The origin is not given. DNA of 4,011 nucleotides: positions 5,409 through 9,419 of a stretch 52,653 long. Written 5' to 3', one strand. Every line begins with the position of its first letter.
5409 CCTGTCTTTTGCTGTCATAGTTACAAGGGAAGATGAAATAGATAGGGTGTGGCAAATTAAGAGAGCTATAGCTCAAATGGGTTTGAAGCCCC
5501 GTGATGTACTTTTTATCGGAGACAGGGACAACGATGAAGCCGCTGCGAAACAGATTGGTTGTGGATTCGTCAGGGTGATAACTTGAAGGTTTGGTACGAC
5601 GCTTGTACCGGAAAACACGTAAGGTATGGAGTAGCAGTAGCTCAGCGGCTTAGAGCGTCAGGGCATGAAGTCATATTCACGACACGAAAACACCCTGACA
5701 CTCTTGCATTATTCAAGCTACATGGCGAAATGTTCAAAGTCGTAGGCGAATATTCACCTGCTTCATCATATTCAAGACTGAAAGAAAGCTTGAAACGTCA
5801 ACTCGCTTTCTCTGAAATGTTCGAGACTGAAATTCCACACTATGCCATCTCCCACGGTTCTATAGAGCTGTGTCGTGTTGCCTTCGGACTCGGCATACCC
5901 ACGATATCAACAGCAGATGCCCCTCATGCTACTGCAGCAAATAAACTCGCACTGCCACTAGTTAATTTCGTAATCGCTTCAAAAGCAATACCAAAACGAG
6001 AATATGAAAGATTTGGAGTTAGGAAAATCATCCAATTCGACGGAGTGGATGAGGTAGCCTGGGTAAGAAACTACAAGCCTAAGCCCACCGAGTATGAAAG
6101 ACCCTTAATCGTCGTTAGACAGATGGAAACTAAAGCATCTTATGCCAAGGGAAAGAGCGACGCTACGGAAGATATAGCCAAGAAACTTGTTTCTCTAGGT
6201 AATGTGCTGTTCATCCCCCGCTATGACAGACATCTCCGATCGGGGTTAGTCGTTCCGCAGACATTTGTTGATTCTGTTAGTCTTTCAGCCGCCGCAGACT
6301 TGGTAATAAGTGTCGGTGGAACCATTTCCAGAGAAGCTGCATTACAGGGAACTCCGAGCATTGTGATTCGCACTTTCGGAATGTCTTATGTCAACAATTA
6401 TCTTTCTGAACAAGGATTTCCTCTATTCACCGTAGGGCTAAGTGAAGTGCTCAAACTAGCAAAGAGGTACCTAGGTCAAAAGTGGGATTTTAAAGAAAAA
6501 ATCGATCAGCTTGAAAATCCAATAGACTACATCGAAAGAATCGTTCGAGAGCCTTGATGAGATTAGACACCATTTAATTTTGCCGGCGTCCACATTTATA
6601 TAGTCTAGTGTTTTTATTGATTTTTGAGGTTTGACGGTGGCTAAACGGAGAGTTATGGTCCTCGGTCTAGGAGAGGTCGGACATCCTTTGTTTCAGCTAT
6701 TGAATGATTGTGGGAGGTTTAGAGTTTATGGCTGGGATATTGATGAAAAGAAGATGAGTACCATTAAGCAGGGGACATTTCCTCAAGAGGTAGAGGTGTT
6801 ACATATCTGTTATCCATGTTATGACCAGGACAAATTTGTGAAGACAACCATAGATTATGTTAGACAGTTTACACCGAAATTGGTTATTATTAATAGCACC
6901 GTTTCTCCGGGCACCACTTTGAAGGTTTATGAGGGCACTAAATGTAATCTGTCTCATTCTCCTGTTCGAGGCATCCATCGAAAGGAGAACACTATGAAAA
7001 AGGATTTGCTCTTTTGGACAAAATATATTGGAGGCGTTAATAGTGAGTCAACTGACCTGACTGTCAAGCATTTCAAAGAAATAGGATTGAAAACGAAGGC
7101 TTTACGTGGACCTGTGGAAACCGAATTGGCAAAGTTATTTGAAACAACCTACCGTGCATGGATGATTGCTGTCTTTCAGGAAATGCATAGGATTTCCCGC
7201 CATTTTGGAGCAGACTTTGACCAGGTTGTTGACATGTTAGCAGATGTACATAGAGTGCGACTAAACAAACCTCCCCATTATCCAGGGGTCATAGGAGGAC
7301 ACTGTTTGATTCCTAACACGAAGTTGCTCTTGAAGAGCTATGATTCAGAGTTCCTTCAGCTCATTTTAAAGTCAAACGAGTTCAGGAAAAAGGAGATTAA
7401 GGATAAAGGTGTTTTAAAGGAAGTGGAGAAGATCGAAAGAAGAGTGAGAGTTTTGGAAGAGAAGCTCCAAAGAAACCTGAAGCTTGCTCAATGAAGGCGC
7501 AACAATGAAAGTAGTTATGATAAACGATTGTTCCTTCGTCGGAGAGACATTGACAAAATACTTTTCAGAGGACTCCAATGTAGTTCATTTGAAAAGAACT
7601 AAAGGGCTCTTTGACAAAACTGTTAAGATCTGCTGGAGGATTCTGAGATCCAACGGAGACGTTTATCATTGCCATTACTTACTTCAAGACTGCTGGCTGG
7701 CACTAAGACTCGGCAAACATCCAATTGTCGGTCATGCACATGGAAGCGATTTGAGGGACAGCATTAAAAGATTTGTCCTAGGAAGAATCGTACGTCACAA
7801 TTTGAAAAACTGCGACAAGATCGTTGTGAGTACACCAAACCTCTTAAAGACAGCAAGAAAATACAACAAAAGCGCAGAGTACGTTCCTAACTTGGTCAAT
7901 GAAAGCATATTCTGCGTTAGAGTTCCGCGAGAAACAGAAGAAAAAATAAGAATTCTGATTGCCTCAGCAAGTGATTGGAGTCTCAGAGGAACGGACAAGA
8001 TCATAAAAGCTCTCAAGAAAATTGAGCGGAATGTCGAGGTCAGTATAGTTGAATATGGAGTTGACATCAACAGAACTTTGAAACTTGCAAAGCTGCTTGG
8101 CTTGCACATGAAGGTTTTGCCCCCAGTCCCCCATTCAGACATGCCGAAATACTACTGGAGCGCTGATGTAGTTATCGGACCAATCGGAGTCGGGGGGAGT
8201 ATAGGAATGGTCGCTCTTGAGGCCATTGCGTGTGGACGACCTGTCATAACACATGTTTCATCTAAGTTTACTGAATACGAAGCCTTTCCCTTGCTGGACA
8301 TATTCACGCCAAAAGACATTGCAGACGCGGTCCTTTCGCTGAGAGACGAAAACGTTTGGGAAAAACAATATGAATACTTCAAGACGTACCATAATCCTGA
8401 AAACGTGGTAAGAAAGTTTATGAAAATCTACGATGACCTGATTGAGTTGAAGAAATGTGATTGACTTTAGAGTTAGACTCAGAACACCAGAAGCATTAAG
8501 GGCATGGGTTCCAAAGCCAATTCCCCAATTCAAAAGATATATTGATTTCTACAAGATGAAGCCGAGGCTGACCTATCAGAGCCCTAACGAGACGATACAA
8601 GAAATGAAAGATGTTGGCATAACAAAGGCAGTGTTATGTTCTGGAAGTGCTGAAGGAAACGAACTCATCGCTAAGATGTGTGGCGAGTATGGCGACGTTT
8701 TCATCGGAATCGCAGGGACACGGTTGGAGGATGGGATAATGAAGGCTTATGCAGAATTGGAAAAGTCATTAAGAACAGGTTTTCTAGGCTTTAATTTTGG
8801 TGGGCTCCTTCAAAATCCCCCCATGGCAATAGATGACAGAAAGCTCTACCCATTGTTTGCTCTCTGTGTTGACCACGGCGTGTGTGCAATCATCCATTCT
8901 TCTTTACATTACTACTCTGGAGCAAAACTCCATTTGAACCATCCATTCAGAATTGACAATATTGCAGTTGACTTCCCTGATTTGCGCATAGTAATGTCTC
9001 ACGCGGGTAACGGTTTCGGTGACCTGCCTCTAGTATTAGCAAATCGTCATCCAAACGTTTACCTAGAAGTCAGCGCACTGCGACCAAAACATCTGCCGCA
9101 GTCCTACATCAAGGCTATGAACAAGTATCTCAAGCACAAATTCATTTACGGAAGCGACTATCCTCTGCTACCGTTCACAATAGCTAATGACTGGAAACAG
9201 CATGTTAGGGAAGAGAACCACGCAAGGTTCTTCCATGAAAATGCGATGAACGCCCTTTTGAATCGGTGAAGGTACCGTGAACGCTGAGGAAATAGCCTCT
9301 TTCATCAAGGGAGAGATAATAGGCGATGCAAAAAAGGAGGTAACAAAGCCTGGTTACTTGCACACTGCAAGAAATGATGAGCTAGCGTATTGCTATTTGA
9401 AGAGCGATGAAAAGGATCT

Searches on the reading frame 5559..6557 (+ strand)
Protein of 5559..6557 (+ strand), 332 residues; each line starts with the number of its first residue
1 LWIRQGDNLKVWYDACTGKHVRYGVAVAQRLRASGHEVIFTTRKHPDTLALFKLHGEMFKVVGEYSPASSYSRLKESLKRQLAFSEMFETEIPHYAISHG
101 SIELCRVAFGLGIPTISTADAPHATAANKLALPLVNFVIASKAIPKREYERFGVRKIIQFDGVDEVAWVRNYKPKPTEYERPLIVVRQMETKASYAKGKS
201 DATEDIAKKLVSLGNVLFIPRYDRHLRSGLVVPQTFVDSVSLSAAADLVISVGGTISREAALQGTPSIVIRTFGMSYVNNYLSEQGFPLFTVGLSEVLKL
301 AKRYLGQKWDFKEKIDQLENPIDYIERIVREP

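Call 25: search_protein_families(library=pfam, proteins=[window:5559-6557:+])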
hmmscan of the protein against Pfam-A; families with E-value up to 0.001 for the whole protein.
window:5559-6557:+ (332 aa): 1 family
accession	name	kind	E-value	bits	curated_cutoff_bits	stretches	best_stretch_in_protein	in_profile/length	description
PF04007.18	DUF354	-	3.1e-47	161.8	22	1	9-328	1-343/349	Protein of unknown function (DUF354)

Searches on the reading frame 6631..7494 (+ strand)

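Call 25: search_protein_families(library=pfam, proteins=[window:6631-7494:+])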
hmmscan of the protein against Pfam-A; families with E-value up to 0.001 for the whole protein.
window:6631-7494:+ (287 aa): 2 families
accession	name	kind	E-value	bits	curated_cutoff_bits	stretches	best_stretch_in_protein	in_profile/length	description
PF00984.24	UDPG_MGDP_dh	-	1e-11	45.2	25.4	1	164-240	3-78/94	UDP-glucose/GDP-mannose dehydrogenase family, central domain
PF03721.20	UDPG_MGDP_dh_N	-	9.4e-09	35.5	27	1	7-53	2-47/187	UDP-glucose/GDP-mannose dehydrogenase family, NAD binding domain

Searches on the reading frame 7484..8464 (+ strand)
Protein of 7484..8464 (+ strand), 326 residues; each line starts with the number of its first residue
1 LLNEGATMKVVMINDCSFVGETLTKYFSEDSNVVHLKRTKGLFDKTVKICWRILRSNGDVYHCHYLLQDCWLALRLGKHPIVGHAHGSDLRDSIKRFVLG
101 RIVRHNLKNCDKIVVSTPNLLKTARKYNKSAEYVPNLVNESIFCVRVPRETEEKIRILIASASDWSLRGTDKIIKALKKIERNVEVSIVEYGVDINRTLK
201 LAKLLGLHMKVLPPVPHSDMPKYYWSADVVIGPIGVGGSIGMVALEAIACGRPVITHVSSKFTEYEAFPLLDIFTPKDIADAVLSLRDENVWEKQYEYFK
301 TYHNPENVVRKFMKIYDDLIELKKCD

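Call 25: search_protein_families(library=pfam, proteins=[window:7484-8464:+])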
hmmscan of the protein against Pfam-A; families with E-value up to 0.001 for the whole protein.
window:7484-8464:+ (326 aa): 5 families
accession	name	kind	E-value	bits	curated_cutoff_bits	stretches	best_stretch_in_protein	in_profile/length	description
PF00534.26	Glycos_transf_1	-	2.3e-12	47.2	26.4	1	167-265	27-130/172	Glycosyl transferases group 1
PF13692.12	Glyco_trans_1_4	-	9.8e-12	45.8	27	1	165-286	12-139/142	Glycosyl transferases group 1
PF13439.12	Glyco_transf_4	-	1.2e-06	29.1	28.5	1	51-139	65-167/170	Glycosyltransferase Family 4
PF13477.12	Glyco_trans_4_2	-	0.00026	21.6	23.4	1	53-115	70-137/139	Glycosyl transferase 4-like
PF13524.12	Glyco_trans_1_2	-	0.00031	21.2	25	1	198-265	27-88/144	Glycosyl transferase-like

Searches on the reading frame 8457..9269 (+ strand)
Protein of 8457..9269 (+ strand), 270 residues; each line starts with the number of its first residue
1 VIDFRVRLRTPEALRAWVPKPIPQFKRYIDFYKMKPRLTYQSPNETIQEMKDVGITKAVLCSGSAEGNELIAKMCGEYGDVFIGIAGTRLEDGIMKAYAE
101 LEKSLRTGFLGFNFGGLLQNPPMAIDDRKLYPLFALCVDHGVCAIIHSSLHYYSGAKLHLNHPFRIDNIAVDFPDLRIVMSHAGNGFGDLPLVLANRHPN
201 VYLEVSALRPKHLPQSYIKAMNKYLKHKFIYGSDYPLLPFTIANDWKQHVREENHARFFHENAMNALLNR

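Call 25: search_protein_families(library=pfam, proteins=[window:8457-9269:+])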
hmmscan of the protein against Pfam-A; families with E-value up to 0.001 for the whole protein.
window:8457-9269:+ (270 aa): 1 family
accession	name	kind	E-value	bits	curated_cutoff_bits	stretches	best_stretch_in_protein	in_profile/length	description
PF04909.20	Amidohydro_2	-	7.3e-28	98.6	26.4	1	51-264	48-284/289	Amidohydrolase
